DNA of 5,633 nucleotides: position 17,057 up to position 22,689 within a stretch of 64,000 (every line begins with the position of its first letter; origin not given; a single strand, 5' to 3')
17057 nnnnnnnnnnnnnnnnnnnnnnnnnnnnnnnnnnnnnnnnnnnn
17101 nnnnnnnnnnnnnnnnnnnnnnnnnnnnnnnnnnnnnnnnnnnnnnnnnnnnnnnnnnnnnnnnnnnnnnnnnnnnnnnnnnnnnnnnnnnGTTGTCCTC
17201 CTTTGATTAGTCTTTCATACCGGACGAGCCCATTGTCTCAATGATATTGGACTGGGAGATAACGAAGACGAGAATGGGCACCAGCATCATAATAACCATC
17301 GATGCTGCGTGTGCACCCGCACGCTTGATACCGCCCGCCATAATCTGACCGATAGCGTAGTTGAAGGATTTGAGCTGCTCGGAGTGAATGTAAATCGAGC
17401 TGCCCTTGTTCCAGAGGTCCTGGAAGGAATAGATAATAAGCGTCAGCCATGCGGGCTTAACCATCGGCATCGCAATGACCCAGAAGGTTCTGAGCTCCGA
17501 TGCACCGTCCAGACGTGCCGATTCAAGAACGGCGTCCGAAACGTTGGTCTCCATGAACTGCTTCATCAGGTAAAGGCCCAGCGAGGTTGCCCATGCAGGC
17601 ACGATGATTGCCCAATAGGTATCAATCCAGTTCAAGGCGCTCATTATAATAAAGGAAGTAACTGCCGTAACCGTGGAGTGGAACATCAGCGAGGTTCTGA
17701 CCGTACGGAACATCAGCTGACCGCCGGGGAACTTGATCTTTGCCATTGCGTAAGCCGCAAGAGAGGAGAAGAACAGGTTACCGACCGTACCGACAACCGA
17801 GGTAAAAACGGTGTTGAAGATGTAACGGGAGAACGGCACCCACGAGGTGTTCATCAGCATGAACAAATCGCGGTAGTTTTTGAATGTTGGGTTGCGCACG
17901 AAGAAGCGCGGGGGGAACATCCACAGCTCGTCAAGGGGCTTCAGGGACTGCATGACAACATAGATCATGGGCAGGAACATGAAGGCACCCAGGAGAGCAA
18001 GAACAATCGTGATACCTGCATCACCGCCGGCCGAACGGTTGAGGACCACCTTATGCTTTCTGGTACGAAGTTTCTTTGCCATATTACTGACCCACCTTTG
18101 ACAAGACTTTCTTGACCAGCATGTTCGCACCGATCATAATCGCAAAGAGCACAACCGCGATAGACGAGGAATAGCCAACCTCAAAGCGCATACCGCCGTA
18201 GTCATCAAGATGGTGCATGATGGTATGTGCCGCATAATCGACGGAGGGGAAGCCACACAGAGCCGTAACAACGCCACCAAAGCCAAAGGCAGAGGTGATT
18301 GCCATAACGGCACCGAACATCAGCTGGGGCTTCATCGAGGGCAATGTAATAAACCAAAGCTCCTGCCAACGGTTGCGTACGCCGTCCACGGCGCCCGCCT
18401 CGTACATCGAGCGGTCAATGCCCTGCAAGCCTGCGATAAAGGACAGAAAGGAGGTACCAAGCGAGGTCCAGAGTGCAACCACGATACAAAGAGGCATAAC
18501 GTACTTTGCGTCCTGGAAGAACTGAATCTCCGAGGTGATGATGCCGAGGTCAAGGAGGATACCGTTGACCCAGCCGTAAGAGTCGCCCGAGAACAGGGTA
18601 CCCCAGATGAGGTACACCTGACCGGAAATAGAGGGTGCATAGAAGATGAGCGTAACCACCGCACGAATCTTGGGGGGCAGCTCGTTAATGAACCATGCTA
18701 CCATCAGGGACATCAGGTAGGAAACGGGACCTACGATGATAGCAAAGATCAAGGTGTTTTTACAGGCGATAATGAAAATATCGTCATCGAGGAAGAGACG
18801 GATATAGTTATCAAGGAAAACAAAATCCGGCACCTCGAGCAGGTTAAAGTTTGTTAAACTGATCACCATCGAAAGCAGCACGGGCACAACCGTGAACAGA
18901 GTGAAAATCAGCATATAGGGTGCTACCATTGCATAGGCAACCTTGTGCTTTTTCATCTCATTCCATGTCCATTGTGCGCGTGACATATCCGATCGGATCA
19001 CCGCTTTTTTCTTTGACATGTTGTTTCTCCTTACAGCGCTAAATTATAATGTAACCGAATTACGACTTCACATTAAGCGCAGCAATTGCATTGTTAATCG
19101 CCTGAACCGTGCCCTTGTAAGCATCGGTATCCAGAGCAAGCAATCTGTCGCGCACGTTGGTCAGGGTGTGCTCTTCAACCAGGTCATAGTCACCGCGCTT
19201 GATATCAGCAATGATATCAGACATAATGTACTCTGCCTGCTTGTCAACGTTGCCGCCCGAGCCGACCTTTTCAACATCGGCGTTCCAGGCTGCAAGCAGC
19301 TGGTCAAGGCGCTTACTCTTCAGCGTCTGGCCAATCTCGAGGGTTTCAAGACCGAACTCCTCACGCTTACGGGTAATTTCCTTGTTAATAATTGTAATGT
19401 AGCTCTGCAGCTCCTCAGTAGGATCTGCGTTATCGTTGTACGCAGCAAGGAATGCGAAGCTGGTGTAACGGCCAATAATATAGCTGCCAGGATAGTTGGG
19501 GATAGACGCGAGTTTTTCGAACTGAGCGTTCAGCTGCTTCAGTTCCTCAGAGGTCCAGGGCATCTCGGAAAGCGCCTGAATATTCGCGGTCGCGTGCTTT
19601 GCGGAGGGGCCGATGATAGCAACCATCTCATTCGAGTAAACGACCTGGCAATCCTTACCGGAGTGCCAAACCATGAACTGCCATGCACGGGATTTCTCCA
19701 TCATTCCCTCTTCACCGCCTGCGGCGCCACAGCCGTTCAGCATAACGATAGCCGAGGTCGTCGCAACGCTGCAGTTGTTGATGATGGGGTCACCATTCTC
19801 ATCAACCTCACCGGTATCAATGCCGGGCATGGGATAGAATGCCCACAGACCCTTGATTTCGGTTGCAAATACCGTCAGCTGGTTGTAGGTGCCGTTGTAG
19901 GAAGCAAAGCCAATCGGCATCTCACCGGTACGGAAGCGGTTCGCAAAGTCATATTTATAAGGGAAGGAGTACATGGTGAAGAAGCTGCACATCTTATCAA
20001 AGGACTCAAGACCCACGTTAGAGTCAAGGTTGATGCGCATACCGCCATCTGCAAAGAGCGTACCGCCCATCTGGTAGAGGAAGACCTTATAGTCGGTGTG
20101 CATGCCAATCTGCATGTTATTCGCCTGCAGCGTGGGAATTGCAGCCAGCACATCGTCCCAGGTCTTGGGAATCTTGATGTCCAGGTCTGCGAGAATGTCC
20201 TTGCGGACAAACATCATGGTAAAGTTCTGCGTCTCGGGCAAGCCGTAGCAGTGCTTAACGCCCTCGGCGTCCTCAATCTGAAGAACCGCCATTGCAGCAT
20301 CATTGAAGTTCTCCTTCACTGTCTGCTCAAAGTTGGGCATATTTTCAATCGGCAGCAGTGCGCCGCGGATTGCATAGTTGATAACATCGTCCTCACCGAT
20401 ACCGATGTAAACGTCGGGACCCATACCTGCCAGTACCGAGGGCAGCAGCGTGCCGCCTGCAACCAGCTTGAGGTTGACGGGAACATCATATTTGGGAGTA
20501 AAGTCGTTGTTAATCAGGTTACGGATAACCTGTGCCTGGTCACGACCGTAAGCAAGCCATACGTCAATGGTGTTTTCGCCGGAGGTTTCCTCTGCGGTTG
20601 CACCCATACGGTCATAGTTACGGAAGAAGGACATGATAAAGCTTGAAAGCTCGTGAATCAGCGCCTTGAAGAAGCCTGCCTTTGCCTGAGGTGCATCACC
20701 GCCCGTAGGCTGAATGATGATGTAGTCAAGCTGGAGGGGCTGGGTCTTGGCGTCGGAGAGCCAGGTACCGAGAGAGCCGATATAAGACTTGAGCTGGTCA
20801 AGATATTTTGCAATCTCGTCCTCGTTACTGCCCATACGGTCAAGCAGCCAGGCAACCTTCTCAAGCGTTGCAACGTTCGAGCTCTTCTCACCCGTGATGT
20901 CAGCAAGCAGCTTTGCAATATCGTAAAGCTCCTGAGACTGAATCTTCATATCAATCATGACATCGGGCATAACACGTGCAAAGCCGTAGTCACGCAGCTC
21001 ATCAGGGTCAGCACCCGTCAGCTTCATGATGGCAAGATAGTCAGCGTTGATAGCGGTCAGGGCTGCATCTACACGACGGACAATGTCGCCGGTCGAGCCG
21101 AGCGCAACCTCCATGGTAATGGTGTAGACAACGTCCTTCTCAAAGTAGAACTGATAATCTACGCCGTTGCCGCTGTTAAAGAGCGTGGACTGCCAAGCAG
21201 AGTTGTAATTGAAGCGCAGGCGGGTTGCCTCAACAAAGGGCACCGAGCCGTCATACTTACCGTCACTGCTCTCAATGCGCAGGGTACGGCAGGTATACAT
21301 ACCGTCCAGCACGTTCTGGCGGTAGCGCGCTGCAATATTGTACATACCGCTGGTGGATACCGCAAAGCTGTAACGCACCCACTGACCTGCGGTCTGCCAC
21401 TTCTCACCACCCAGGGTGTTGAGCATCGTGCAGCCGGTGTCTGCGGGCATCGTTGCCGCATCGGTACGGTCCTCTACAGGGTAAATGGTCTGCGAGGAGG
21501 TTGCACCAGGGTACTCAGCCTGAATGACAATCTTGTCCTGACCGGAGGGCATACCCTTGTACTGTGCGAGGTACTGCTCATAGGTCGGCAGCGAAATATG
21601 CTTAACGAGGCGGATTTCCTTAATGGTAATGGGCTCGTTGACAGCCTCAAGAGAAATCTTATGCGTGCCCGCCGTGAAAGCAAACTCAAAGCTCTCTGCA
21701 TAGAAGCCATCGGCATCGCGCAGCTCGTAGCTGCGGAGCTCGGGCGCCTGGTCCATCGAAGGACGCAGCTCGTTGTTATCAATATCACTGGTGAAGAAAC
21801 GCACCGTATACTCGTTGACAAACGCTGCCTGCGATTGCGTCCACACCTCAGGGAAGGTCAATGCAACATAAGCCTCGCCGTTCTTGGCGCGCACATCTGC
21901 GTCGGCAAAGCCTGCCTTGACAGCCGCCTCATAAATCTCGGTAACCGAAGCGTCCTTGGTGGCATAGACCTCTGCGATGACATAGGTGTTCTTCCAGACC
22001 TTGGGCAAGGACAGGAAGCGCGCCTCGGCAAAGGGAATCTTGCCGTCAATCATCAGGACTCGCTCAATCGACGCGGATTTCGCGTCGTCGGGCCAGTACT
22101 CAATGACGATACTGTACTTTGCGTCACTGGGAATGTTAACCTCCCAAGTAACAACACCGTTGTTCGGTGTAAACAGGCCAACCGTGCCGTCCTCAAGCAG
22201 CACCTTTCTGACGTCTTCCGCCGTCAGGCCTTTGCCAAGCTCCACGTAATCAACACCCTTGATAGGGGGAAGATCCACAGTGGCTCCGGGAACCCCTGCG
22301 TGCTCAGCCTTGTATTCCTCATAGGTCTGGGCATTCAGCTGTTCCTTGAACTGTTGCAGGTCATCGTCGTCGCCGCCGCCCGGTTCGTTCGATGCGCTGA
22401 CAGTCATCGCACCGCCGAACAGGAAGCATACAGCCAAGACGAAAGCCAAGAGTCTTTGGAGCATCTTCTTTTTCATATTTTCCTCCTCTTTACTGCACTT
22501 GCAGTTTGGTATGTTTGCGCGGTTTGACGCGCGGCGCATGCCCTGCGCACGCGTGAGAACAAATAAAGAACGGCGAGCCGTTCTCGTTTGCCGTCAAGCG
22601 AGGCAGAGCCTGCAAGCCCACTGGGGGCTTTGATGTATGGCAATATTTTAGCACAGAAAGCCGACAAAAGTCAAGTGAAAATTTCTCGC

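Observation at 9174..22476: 13.3-kb single-operon ABC system with two permease pairs, a giant CBM-bearing binding protein, an NHL-Yip1 membrane protein and a 1229-aa secreted protein, but no ATPase, regulator or recognisable enzyme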

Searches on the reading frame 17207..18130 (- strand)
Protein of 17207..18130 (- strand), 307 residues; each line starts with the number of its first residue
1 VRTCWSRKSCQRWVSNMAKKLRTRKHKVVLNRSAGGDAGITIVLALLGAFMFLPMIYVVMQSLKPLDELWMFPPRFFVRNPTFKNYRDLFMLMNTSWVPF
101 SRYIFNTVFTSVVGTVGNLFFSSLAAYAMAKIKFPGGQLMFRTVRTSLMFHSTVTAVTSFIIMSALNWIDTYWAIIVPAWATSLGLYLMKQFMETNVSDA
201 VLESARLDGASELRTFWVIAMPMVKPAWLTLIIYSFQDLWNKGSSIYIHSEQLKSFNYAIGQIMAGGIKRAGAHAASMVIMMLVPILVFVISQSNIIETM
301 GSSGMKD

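Call 3: search_protein_families(library=pfam, proteins=[window:17207-18130:-], max_evalue=0.01)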
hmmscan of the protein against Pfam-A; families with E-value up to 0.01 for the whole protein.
window:17207-18130:- (307 aa): 1 family
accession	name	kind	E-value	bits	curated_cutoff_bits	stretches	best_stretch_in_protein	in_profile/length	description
PF00528.27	BPD_transp_1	-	2.7e-08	34.2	26.4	1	126-294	5-176/184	Binding-protein-dependent transport system inner membrane component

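Call 7: search_protein_families(library=ncbifam, proteins=[window:17207-18130:-], max_evalue=0.01)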
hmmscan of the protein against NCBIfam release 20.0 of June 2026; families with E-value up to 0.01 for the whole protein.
window:17207-18130:- (307 aa): 13 families
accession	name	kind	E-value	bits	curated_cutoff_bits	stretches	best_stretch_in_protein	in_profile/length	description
NF008210.0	PRK10973.1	equivalog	7e-19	68.6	297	1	80-298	52-274/281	sn-glycerol-3-phosphate ABC transporter permease UgpE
NF040932.1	ABC_arch_GlcU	equivalog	4.2e-14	52.8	340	1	41-294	6-258/272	glucose ABC transporter permease GlcU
NF008231.0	PRK10998.1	equivalog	4.8e-13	49.3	261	1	98-307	79-296/296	maltose ABC transporter permease MalG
TIGR01581.1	Mo_ABC_porter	hypoth_equivalog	6.3e-06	25.8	210.3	1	107-236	26-168/225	ABC transporter permease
TIGR02141.1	modB_ABC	equivalog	3e-05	23.8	182.6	1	108-237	4-146/208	molybdate ABC transporter permease subunit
TIGR02139.1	permease_CysT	equivalog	0.00022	20.9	246.1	0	107-292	55-253/265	sulfate ABC transporter permease subunit CysT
TIGR01097.1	PhnE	equivalog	0.00059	19.4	216.7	1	95-236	51-192/252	phosphonate ABC transporter, permease protein PhnE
NF040839.1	tungstate_WtpB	equivalog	0.00099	18.8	340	1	103-291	45-243/251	tungstate ABC transporter permease WtpB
NF006939.0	PRK09421.1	equivalog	0.0022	17.4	262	0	111-278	19-200/230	molybdate ABC transporter permease subunit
NF007047.0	PRK09500.1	equivalog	0.0025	17.5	326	1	45-293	12-249/257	spermidine/putrescine ABC transporter permease PotC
NF011624.0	PRK15050.1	equivalog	0.0027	16.9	247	1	40-168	28-139/297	2-aminoethylphosphonate ABC transporter permease subunit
NF008208.0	PRK10971.1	equivalog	0.0058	16.1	415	0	107-251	63-221/277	sulfate/thiosulfate ABC transporter permease CysT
TIGR00969.1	3a0106s02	subfamily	0.0092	15.5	240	0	106-290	65-262/272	sulfate ABC transporter permease subunit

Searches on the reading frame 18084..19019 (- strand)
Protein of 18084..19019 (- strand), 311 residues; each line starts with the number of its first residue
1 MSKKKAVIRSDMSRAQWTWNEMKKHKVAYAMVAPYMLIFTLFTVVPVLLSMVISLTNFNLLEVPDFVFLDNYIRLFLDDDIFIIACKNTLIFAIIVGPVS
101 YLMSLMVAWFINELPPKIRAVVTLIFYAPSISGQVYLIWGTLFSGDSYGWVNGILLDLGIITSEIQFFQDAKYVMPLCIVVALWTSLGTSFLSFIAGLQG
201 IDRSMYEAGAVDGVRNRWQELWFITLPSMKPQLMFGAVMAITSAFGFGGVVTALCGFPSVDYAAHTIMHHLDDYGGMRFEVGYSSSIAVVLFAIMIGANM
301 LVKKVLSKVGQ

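Call 3: search_protein_families(library=pfam, proteins=[window:18084-19019:-], max_evalue=0.01)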
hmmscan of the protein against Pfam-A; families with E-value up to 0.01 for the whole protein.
window:18084-19019:- (311 aa): 1 family
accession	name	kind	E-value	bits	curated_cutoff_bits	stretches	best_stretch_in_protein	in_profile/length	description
PF00528.27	BPD_transp_1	-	0.0004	20.6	26.4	1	102-296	35-169/184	Binding-protein-dependent transport system inner membrane component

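Call 7: search_protein_families(library=ncbifam, proteins=[window:18084-19019:-], max_evalue=0.01)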
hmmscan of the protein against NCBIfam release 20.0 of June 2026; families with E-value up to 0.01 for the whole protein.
window:18084-19019:- (311 aa): 12 families
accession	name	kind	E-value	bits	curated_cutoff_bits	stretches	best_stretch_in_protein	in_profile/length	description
NF007852.0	PRK10561.1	equivalog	8e-17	62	335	1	23-300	9-282/295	sn-glycerol-3-phosphate ABC transporter permease UgpA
NF007044.0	PRK09497.1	equivalog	4.9e-12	45.9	348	1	23-308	3-280/285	spermidine/putrescine ABC transporter permease PotB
NF040931.1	ABC_arch_GlcT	equivalog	8.1e-12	45.3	360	1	33-244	3-211/278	glucose ABC transporter permease GlcT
TIGR02139.1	permease_CysT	equivalog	7.3e-07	29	246.1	1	47-300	14-257/265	sulfate ABC transporter permease subunit CysT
TIGR02140.1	permease_CysW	equivalog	3.7e-06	26.6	329.1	1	69-306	33-255/261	sulfate ABC transporter permease subunit CysW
TIGR00969.1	3a0106s02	subfamily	1.1e-05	25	240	1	68-305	46-268/272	sulfate ABC transporter permease subunit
NF043074.1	MMSYN1_0196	equivalog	1.9e-05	24.1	350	1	25-120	7-101/277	spermidine/putrescine ABC transporter permease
NF007963.0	PRK10683.1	equivalog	4.6e-05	23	489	1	17-302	19-305/317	putrescine ABC transporter permease PotH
NF008232.0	PRK10999.1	equivalog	6.5e-05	21.8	392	1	69-248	267-445/520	maltose ABC transporter permease MalF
NF006939.0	PRK09421.1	equivalog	0.00093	18.7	262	1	196-303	114-222/230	molybdate ABC transporter permease subunit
TIGR02141.1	modB_ABC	equivalog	0.0047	16.6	182.6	0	179-257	84-161/208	molybdate ABC transporter permease subunit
TIGR01581.1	Mo_ABC_porter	hypoth_equivalog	0.007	15.9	210.3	0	177-256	104-183/225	ABC transporter permease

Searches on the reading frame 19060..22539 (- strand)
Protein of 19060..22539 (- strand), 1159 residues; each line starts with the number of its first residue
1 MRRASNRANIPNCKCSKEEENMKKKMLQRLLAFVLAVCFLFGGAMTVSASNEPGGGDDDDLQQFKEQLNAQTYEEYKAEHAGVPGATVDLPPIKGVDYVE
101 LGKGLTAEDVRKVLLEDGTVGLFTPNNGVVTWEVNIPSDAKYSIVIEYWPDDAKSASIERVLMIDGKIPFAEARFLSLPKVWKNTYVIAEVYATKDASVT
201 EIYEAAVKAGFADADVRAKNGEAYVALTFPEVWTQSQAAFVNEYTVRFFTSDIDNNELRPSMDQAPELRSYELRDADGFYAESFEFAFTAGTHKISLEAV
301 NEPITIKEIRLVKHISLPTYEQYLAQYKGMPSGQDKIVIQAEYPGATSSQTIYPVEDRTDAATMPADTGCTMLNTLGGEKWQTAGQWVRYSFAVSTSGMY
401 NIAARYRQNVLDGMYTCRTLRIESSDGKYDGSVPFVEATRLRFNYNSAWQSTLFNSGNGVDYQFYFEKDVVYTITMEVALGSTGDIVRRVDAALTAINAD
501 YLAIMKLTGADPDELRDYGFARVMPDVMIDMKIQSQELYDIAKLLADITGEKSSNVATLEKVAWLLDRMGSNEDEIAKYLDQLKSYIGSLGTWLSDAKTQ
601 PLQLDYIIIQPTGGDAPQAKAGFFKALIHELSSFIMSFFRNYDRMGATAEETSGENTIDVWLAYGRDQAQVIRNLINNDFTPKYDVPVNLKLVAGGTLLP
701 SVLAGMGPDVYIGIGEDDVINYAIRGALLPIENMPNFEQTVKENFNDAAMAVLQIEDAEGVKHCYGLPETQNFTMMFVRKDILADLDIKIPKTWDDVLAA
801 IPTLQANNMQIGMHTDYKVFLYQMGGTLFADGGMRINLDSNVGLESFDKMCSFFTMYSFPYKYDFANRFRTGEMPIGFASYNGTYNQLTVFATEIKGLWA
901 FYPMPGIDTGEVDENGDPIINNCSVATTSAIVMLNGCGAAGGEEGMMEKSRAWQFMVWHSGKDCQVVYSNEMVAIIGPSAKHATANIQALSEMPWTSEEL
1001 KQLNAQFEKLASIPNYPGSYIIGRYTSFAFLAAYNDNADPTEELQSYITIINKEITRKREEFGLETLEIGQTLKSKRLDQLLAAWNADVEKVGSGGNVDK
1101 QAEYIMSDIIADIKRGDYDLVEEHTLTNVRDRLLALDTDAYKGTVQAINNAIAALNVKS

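Call 3: search_protein_families(library=pfam, proteins=[window:19060-22539:-], max_evalue=0.01)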
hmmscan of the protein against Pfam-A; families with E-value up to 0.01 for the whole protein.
window:19060-22539:- (1159 aa): 3 families
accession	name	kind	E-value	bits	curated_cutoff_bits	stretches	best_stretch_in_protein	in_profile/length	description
PF13416.11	SBP_bac_8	-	1.1e-10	42.2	27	1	698-970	28-254/279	Bacterial extracellular solute-binding protein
PF25275.1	Golvesin_C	-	0.0039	17.7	31.6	0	382-410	37-65/132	Golvesin C-terminal domain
PF16990.11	CBM_35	-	0.006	17.3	28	0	112-166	20-71/121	Carbohydrate binding module (family 35)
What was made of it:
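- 19060..22476 (-): G1: 1138-aa extracytoplasmic binding protein. Order of parts: signal peptide; two CBM6/35-like beta-sandwich modules; helical bundle; SBP_bac_8 fold; helical tail. It has no lipobox. Pfam SBP_bac_8 E 1e-10 (call 3).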

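Call 7: search_protein_families(library=ncbifam, proteins=[window:19060-22539:-], max_evalue=0.01)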
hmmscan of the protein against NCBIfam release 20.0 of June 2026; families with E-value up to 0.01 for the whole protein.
window:19060-22539:- (1159 aa): 0 families

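Call 9: search_solved_structures(query=window:19060-22539:-, max_evalue=1)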
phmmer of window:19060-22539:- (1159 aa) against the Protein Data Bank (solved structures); distinct sequences matched with E-value up to 1: 18.
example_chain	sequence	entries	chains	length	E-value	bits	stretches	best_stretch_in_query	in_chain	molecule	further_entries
7eho_A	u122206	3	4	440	0.0029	19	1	701-809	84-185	Chitin oligosaccharide binding protein NagB2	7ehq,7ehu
4r9f_A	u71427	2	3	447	0.0065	17.9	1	696-791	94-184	MBP1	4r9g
4g68_B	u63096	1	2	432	0.0065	17.9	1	764-851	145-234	ABC transporter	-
4g68_A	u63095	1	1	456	0.0073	17.7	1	764-851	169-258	ABC transporter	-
6hur_A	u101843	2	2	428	0.049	14.9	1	718-799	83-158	ABC transporter substrate-binding protein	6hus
7c0r_A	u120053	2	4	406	0.18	13.1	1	714-839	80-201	Sugar ABC transporter, periplasmic sugar-binding protein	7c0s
7c1b_A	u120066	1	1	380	0.21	12.9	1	715-839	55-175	Sugar ABC transporter, periplasmic sugar-binding protein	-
7ehp_A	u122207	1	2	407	0.24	12.7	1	701-802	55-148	chitin oligosaccahride binding protein NagB1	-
7c0y_A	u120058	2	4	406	0.28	12.5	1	716-839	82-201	Sugar ABC transporter, periplasmic sugar-binding protein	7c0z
7c0f_A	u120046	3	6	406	0.28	12.5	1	716-839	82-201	Sugar ABC transporter, periplasmic sugar-binding protein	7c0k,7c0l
7c0o_A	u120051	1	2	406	0.28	12.5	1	716-839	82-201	Sugar ABC transporter, periplasmic sugar-binding protein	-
7c14_A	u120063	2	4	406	0.28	12.5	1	716-839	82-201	Sugar ABC transporter, periplasmic sugar-binding protein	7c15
7c0x_A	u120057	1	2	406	0.28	12.5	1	716-839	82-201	Sugar ABC transporter, periplasmic sugar-binding protein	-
2hkv_A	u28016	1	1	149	0.28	12.4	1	506-570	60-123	Hypothetical protein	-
7c16_A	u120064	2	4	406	0.3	12.3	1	716-839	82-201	Sugar ABC transporter, periplasmic sugar-binding protein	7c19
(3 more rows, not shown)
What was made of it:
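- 19060..22476 (-): Weak PDB sequence hits to sugar SBPs such as NagB2 and MBP1 (call 9).
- On CUT1-type ABC carbohydrate importer (TC 3.A.1.1): Weak PDB matches to sugar SBPs (call 9).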

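Call 56: find_homologous_proteins(query=window:19060-22476:-, max_evalue=0.00001)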
Query window:19060-22476:- (1138 aa): 550 proteins with E <= 0.00001 among 8000 candidates; the best 120 are listed.
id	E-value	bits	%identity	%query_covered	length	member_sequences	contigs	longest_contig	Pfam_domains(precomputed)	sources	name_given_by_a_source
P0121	0.0e+0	2603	100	100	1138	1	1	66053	PF13416.12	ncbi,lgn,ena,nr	ncbi:MAG: extracellular solute-binding protein [Clostridia bacterium]|nr:extracellular solute-bindin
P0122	0.0e+0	2092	81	100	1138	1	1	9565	PF01547.31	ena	-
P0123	0.0e+0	2092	81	99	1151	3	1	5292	-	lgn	-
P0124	0.0e+0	2047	81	100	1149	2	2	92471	-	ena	-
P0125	0.0e+0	1878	74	100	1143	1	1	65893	-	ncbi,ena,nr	ncbi:MAG: extracellular solute-binding protein [Clostridia bacterium]|nr:extracellular solute-bindin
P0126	0.0e+0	1857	73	100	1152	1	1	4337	PF13416.12,PF01547.31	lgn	-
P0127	0.0e+0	1845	72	100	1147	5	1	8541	PF01547.31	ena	-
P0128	0.0e+0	1843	72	100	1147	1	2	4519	PF01547.31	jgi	-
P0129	0.0e+0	1820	71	100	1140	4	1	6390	PF01547.31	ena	-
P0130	0.0e+0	1807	71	100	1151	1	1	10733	-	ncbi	-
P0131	0.0e+0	1785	71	99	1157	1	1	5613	PF13416.12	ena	-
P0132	0.0e+0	1780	70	100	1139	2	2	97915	PF01547.31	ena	-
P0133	0.0e+0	1777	69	100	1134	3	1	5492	PF13416.12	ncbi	-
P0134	0.0e+0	1769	70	100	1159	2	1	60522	-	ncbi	-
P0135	0.0e+0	1763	69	100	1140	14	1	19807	-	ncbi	-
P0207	0.0e+0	1339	58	93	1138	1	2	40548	PF13416.12,PF01547.31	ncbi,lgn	-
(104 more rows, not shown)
